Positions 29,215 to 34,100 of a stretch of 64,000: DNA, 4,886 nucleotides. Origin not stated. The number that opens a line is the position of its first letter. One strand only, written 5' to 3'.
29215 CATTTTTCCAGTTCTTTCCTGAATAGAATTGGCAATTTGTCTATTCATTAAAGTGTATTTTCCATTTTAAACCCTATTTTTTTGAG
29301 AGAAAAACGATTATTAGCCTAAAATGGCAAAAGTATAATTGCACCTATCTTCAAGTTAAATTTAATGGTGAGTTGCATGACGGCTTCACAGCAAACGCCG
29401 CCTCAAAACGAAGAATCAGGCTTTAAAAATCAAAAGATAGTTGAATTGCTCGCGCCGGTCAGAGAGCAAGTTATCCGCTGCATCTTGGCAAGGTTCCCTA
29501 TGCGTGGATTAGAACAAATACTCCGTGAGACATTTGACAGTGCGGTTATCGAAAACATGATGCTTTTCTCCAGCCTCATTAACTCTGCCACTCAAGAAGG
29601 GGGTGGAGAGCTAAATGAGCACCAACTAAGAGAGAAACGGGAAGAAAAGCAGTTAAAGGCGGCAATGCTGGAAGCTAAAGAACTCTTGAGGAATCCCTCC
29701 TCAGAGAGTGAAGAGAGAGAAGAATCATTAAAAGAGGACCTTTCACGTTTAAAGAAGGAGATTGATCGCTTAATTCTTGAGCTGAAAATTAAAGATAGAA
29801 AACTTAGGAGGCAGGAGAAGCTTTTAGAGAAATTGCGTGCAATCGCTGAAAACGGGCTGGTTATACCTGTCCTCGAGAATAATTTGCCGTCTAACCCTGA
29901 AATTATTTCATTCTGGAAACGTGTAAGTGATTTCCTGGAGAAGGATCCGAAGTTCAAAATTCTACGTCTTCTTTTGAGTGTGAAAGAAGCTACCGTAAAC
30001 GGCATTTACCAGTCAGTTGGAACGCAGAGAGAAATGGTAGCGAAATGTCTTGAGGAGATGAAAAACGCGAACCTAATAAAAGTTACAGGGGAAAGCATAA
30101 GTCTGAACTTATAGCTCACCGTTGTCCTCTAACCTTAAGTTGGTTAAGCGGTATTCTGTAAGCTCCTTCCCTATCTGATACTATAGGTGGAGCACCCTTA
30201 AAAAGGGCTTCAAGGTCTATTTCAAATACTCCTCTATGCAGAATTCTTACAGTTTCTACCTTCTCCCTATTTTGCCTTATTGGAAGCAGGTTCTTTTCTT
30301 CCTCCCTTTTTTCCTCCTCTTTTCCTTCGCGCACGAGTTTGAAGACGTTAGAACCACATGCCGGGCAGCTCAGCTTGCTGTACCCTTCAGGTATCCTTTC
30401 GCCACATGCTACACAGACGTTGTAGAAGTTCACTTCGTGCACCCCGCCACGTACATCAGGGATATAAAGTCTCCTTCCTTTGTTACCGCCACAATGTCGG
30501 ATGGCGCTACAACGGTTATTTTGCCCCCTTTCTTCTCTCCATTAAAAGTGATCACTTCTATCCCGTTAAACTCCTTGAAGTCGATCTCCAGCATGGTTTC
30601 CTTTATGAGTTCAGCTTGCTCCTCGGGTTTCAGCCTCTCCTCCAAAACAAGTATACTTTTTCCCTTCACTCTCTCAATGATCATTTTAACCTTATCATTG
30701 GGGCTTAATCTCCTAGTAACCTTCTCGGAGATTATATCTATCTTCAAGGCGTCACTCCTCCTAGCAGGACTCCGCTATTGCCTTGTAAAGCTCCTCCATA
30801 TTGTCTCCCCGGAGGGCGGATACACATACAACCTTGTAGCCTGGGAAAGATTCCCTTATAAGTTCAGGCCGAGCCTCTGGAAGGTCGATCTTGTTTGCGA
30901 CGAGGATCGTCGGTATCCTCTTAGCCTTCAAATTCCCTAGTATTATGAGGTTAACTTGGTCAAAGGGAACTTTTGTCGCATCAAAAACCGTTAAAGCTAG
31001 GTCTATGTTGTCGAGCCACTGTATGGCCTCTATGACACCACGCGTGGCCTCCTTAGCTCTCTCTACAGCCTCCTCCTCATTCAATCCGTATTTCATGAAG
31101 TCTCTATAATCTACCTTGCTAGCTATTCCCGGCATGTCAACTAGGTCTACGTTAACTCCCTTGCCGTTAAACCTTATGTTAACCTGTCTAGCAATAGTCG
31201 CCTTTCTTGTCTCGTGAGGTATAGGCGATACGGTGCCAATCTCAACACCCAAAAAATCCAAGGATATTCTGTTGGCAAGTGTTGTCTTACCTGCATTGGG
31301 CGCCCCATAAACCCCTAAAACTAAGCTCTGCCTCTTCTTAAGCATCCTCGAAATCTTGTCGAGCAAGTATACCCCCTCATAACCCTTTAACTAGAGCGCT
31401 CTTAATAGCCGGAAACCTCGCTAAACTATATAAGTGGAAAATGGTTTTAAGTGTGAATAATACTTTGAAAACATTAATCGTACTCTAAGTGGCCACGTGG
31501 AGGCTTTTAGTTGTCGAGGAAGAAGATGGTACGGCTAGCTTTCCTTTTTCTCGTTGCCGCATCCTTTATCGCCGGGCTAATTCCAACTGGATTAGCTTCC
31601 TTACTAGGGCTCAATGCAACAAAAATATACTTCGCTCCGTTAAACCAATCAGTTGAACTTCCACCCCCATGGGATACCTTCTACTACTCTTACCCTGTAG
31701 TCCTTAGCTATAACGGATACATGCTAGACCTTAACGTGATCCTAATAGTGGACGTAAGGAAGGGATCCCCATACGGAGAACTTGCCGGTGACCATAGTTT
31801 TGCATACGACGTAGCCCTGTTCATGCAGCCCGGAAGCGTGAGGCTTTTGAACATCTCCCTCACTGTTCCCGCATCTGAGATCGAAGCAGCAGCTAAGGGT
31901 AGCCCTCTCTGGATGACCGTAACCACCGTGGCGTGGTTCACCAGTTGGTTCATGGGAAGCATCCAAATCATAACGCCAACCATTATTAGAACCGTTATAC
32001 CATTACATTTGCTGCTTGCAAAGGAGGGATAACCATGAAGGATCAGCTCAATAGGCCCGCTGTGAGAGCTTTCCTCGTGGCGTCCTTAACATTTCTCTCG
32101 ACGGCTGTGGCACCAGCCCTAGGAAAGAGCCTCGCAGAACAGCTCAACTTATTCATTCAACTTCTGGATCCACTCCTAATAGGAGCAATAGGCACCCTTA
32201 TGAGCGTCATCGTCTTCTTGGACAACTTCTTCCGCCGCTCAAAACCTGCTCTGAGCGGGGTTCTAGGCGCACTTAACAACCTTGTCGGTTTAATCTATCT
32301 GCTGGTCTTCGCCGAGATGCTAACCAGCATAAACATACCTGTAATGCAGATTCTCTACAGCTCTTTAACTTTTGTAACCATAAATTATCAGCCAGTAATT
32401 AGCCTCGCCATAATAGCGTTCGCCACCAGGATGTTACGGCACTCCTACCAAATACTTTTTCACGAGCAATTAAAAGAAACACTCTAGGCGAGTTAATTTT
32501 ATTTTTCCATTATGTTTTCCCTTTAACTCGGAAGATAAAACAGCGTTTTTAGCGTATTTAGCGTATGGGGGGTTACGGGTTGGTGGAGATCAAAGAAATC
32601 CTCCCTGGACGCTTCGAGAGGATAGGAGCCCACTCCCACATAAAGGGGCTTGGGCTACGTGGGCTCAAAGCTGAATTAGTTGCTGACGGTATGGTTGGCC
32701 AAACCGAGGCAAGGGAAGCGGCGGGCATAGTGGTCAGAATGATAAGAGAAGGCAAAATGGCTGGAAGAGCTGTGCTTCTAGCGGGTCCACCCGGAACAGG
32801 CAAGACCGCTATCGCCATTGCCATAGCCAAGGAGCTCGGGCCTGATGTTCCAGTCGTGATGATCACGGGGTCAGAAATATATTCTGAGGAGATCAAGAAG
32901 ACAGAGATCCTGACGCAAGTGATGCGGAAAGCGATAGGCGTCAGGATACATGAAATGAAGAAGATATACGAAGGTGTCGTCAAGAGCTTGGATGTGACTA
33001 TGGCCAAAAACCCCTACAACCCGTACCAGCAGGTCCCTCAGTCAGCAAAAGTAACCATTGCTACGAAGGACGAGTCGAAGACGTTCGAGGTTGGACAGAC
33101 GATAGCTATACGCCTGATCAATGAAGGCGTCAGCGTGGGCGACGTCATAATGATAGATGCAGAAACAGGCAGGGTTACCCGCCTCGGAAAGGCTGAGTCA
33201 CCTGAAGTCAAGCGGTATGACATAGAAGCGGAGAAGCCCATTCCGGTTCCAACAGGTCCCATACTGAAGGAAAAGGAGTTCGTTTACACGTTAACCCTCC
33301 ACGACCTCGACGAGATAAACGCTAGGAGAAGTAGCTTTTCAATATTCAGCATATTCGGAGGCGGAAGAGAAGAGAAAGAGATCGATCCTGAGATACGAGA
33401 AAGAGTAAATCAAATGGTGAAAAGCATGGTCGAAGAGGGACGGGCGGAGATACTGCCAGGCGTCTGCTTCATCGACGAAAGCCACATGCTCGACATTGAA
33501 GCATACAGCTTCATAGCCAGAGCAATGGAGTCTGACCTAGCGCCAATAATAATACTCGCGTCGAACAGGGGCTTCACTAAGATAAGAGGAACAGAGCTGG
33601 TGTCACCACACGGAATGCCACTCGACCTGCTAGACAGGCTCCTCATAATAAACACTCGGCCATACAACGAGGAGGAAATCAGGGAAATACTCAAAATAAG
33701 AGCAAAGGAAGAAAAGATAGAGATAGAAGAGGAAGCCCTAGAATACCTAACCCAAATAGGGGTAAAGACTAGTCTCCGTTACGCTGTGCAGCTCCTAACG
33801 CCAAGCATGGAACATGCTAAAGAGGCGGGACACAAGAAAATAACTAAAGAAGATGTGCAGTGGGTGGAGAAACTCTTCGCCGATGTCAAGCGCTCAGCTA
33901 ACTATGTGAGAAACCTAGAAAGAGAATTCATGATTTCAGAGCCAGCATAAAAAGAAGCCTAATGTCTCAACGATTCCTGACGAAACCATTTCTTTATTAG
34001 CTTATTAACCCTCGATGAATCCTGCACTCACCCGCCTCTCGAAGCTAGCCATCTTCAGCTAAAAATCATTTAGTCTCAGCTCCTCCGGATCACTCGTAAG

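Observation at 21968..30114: Two paralogous two-gene modules (a helical 'LKP' protein plus a coiled-coil protein with a C-terminal wHTH), function unknown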

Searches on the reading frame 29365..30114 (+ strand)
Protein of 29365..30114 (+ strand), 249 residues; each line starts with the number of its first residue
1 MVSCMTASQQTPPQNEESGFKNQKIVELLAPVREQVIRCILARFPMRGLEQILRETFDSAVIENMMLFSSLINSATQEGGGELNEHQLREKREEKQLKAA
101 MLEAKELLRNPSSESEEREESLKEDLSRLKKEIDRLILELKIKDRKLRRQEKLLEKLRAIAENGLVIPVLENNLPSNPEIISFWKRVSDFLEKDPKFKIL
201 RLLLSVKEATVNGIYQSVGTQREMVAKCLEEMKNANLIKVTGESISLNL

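Call 5: search_protein_families(library=pfam, proteins=[window:29365-30114:+], max_evalue=1)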
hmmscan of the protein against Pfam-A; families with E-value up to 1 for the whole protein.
window:29365-30114:+ (249 aa): 5 families
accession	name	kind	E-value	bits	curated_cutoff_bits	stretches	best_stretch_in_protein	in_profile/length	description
PF15035.11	Rootletin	-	0.00016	22.2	36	1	85-156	72-143/188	Ciliary rootlet component, centrosome cohesion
PF13545.12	HTH_Crp_2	-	0.0049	17.2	27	1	214-246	28-60/70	Crp-like helix-turn-helix domain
PF01978.25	TrmB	-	0.027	14.7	25.6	1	198-241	12-55/68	Sugar-specific transcriptional regulator TrmB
PF05043.19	Mga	-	0.51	11.4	21.1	0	188-234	10-56/87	Mga helix-turn-helix domain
PF04880.18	NUDE_C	-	0.51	11.2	30.9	1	113-160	24-71/177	NUDE protein, C-terminal conserved region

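Call 6: search_protein_families(library=ncbifam, proteins=[window:29365-30114:+], max_evalue=1)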
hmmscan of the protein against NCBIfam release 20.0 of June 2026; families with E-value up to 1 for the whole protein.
window:29365-30114:+ (249 aa): 7 families
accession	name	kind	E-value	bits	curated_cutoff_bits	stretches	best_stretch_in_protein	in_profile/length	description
NF033788.1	HTH_metalloreg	subfamily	0.0007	19.3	55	1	193-241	10-58/77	metalloregulator ArsR/SmtB family transcription factor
TIGR03499.1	FlhF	equivalog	0.012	15.7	174.15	1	17-192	37-182/286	flagellar biosynthesis GTPase FlhF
NF045535.1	Sel_Asgard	equivalog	0.013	15.4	132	1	205-240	119-153/195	putative selenocysteine system protein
NF008732.0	PRK11753.1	equivalog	0.036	13.5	266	1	213-245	176-208/214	cAMP-activated global transcriptional regulator CRP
TIGR01884.1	cas_HTH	subfamily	0.066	12.6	60.2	1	194-242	142-190/202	CRISPR-associated CARF protein Csa3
NF049994.1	slr1306_fam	domain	0.072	11.7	490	1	84-158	53-129/470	slr1306 family protein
NF053606.1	Sta1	subfamily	0.1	12.7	80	1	195-239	21-65/100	Sta1 family transcriptional regulator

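Call 44: search_solved_structures(query=A4, max_evalue=10, show_alignments=0)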
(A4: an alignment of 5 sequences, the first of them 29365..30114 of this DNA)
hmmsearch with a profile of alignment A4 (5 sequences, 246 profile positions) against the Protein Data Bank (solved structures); distinct sequences matched with E-value up to 10: 4.
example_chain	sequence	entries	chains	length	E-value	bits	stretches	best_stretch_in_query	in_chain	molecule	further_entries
1uly_A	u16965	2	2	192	0.15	14.6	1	189-240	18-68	hypothetical protein PH1932 | hypothetical transcription regulator protein, PH1932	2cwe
2xvc_A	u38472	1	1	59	0.59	12.7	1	206-237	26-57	ESCRT-III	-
2eky_A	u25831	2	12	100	0.88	12.1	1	112-158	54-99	UPF0045 protein MJ1052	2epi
7few_B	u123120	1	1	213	1.5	11.3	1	206-242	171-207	cAMP-activated global transcriptional regulator Vfr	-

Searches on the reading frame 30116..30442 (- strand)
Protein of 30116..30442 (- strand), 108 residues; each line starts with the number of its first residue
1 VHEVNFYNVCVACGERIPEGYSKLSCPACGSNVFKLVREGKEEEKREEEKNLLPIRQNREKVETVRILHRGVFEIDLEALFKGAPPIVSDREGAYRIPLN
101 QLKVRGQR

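Call 10: search_protein_families(library=pfam, proteins=[window:30116-30442:-], max_evalue=0.001)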
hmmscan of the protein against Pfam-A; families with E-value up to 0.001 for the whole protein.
window:30116-30442:- (108 aa): 3 families
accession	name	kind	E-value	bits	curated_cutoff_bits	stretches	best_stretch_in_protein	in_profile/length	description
PF09845.14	OapC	-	4.1e-12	46.9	23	2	56-100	83-128/133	Origin-associated protein OapC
PF23455.1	DUF7129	-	0.00076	19.6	30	0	10-33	14-37/45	Domain of unknown function (DUF7129)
PF13248.11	Zn_ribbon_3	-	0.00092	19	27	0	23-33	2-12/26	zinc-ribbon domain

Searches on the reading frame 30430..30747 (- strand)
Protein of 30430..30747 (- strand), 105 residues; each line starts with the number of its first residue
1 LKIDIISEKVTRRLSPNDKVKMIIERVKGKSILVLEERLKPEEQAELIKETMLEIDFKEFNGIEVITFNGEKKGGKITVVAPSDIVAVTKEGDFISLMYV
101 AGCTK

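Call 10: search_protein_families(library=pfam, proteins=[window:30430-30747:-], max_evalue=0.001)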
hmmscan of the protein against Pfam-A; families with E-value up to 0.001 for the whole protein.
window:30430-30747:- (105 aa): 1 family
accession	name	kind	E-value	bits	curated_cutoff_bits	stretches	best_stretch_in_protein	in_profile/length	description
PF09846.14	OapB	-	3.5e-19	69.1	27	1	13-77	3-67/104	Origin-associated protein OapB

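Call 74: find_related_loci(query=window:30430-30747:-, collection=metagenome_contigs, flank=10000)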
Query window:30430-30747:- (105 aa) in metagenome_contigs; peptide patterns used: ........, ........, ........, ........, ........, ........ (x = any residue, [..] = any of these).
598 stretches matched a pattern (row limit reached: there are more); 5 encode a relative of the query (tblastn E <= 1e-3); 5 distinct loci.
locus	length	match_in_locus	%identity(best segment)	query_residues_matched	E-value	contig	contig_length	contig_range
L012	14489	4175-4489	90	1-105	1e-59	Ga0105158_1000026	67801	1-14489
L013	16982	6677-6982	67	1-103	8e-45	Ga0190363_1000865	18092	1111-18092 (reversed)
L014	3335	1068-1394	39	3-97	1e-19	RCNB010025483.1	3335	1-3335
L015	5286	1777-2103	39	3-97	1e-18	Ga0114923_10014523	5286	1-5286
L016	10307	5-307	41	11-97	1e-17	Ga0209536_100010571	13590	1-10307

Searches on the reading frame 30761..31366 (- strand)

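Call 10: search_protein_families(library=pfam, proteins=[window:30761-31366:-], max_evalue=0.001)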
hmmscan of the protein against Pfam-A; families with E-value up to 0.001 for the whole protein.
window:30761-31366:- (201 aa): 5 families
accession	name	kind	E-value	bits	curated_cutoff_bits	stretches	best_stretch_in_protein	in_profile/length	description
PF01926.29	MMR_HSR1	-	3e-13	50.3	21.9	1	18-159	3-113/113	50S ribosome-binding GTPase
PF00009.33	GTP_EFTU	-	4.8e-11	43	26.5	1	113-199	85-184/188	Elongation factor Tu GTP binding domain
PF03193.22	RsgA_GTPase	-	2.6e-08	34.3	30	0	118-199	20-106/174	RsgA GTPase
PF02421.24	FeoB_N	-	6.5e-07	29.4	27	1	19-197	5-156/156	Ferrous iron transport protein B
PF16897.10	MMR_HSR1_Xtn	-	9e-05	22.9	35.2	1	131-199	38-102/106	C-terminal region of MMR_HSR1 domain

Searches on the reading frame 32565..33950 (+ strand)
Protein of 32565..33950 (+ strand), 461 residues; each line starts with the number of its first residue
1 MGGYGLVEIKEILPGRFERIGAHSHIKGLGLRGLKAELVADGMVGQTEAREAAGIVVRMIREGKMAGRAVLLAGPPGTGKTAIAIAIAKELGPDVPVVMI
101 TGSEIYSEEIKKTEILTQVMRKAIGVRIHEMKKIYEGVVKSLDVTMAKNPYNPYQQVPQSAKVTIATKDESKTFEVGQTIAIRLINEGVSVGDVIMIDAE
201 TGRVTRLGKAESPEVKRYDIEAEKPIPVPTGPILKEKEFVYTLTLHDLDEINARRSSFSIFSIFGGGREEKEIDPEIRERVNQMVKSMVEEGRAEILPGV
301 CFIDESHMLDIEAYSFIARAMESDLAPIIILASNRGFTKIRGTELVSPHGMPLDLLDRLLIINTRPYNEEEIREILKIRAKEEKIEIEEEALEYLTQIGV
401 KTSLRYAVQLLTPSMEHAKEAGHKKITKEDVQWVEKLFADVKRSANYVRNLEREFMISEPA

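Call 10: search_protein_families(library=pfam, proteins=[window:32565-33950:+], max_evalue=0.001)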
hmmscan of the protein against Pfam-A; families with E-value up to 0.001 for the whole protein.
window:32565-33950:+ (461 aa): 10 families
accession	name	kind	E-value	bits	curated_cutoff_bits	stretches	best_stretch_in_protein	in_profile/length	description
PF06068.19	TIP49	-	6.8e-142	473.2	23.8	1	19-370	1-347/347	TIP49 P-loop domain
PF17856.7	TIP49_C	-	2.1e-25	89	24.5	1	375-440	1-66/66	TIP49 AAA-lid domain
PF00004.35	AAA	-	2.2e-10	41.5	21.2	1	70-114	1-43/131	ATPase family associated with various cellular activities (AAA)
PF05496.18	RuvB_N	-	1.5e-09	38.2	27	1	42-135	8-97/159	Holliday junction DNA helicase RuvB P-loop domain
PF13191.12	AAA_16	-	1.5e-05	26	32.6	1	60-122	19-85/167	AAA ATPase domain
PF03796.21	DnaB_C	-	4.9e-05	23.3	27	1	63-198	15-136/255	DnaB-like helicase C terminal domain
PF22703.2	Cdc6_lid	-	7.8e-05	22.9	27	1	374-432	2-64/68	Cdc6 AAA+ ATPase-type lid domain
PF13401.12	AAA_22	-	0.00011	22.9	27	0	68-122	6-61/130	AAA domain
PF13245.12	AAA_19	-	0.00045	20.9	25.1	0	65-323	9-116/134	AAA domain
PF13521.12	AAA_28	-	0.00063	20.4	27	0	70-126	2-56/164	AAA domain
